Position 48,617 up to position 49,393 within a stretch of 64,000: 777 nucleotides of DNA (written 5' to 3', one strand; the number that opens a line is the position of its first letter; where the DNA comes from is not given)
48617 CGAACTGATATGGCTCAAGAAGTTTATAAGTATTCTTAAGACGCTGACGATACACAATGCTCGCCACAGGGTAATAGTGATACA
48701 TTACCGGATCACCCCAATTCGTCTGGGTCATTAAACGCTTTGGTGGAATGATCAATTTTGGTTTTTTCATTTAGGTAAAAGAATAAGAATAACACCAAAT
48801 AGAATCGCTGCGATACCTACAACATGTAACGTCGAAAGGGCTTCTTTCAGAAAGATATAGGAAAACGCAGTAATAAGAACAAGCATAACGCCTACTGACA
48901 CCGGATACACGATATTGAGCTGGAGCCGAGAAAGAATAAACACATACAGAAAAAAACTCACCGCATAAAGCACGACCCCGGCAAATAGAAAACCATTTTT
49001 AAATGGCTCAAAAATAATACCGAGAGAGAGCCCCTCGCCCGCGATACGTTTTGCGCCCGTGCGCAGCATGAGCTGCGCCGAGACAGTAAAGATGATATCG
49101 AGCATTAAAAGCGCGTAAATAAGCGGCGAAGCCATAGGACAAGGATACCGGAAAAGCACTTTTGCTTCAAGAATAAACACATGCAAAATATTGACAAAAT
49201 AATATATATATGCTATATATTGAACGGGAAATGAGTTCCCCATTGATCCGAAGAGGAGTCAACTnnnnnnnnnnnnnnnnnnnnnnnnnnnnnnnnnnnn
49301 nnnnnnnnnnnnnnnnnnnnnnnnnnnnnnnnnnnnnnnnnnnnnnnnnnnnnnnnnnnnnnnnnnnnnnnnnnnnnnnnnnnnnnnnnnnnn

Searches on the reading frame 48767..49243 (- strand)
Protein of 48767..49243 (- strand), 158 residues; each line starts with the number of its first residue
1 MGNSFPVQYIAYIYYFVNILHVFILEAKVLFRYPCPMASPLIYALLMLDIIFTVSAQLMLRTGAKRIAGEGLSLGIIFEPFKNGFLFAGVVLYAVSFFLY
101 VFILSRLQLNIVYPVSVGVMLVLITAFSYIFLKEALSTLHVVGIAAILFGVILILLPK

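Call 5: search_protein_families(library=pfam, proteins=[window:48767-49243:-], max_evalue=1)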
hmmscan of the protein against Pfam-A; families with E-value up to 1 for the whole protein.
window:48767-49243:- (158 aa): 2 families
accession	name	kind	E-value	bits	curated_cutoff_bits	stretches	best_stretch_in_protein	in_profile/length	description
PF00893.25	Multi_Drug_Res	-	0.00013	22.9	23.7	1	88-147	34-93/93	Small Multidrug Resistance protein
PF00892.27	EamA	-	0.0013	19.5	28.2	1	85-155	65-134/135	EamA-like transporter family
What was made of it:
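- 48767..49135 (-): Left flank: SMR/ArnE-like small membrane protein. The likely true start is ATG 49135 (122 aa); the 158-aa ORF reaching 49243 is probably over-extended. Pfam Multi_Drug_Res/EamA, weak (call 5).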
